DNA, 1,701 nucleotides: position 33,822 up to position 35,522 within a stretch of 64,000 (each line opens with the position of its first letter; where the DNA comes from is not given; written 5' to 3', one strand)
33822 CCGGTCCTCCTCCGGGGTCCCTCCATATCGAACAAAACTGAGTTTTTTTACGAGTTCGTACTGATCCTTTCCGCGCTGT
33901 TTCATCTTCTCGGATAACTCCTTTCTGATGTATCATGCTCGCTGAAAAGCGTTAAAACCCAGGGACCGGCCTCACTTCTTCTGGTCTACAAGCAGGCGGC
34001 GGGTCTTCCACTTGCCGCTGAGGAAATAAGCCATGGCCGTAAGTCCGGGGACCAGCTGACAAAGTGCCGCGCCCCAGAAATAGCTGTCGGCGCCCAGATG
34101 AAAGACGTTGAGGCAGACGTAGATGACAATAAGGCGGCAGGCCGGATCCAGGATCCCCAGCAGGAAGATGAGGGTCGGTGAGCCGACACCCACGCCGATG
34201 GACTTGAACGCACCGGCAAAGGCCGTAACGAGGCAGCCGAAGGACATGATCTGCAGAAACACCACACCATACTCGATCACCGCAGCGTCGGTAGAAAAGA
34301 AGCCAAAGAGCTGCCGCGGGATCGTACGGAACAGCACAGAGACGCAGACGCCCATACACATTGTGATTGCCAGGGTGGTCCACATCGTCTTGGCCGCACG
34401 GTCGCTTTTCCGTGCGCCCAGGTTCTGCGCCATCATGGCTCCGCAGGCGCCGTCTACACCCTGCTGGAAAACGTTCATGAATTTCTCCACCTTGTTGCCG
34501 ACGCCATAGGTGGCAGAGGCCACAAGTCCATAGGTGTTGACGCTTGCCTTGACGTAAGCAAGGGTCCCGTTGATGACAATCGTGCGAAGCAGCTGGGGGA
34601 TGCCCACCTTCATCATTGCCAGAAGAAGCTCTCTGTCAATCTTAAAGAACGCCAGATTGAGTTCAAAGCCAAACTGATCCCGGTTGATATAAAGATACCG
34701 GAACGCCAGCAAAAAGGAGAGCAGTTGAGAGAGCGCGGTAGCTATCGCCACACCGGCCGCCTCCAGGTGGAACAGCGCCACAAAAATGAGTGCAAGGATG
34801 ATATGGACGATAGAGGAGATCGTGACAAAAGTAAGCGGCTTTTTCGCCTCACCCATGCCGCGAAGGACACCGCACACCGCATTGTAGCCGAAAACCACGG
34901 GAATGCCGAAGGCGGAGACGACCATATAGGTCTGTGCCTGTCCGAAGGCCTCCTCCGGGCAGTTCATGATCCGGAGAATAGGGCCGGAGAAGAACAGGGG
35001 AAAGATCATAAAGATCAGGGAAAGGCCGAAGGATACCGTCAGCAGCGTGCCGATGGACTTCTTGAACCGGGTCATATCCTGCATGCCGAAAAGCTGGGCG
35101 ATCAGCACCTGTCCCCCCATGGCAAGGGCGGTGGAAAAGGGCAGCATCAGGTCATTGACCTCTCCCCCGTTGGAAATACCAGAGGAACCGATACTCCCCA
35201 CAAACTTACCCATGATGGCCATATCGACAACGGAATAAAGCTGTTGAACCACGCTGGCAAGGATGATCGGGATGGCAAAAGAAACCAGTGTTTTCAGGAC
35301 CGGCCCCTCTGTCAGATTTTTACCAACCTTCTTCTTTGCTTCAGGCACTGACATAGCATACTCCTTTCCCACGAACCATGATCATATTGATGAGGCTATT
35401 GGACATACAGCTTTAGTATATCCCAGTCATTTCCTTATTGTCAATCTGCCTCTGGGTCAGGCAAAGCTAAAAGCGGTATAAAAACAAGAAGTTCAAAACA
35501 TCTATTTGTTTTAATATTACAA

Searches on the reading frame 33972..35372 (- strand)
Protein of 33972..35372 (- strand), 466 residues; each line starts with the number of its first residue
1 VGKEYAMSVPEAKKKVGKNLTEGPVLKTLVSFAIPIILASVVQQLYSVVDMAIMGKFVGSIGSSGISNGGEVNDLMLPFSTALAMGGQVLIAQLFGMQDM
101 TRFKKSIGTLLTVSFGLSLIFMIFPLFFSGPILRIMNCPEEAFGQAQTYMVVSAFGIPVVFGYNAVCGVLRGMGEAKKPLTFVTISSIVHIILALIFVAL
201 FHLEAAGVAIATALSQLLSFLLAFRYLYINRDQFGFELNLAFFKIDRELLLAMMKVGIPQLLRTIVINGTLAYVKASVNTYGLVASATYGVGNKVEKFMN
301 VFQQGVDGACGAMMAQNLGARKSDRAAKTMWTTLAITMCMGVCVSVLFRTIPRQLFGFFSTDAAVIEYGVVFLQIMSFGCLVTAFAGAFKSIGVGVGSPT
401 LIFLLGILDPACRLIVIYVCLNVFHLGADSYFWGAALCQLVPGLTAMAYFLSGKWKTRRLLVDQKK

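Call 5: search_protein_families(library=pfam, proteins=[window:33972-35372:-], max_evalue=0.01)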
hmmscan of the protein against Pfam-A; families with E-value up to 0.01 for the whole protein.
window:33972-35372:- (466 aa): 1 family
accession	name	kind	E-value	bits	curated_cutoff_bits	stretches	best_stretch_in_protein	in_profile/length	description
PF01554.23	MatE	-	9.1e-38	129.9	24.9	2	35-195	1-160/161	MatE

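Call 51: search_protein_families(library=ncbifam, proteins=[window:33972-35372:-], max_evalue=0.00001)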
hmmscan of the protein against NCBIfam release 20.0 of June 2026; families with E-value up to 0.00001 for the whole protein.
window:33972-35372:- (466 aa): 10 families
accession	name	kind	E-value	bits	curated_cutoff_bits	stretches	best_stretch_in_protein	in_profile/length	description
TIGR00797.1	matE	subfamily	1.4e-58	198.7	147.4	1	35-427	1-391/396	MATE family efflux transporter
NF007130.1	PRK09575.1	equivalog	3.8e-31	108.8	445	2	25-363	4-342/435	MATE family efflux transporter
NF000131.1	MATE_multi_MepA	equivalog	2.4e-25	89.6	850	1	22-447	11-431/451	multidrug efflux MATE transporter MepA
NF041801.1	MATE_SolL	equivalog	1.2e-23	83.7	780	1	14-403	7-402/458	solanimycin export family MATE transporter SolL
NF052396.1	MATE_WgkD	equivalog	3.5e-17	62.5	510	1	27-384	3-357/428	tryglysin-associated MATE efflux transporter WgkD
NF007690.0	PRK10367.1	equivalog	3.3e-15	55.9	409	1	27-223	9-205/441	MATE family efflux transporter DinF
TIGR02900.1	spore_V_B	equivalog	2.7e-11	42.9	372.3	1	13-267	210-466/488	stage V sporulation protein B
NF041358.1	GntT_guanitoxin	equivalog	1.3e-08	34.3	525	1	25-384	11-373/438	guanitoxin biosynthesis MATE family efflux transporter GntT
NF045539.1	MATE_efflux1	equivalog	2.8e-07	30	350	1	97-264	68-238/411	MATE family Na+-driven efflux transporter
NF001214.0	PRK00187.1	equivalog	9.8e-06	24.8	449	0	26-463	9-451/464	NorM family multidrug efflux MATE transporter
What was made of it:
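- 33972..35372 (-): g25, MATE efflux transporter. Outside the reported interval but probably part of the system. PF01554 and TIGR00797 above cut-off (calls 5, 51).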
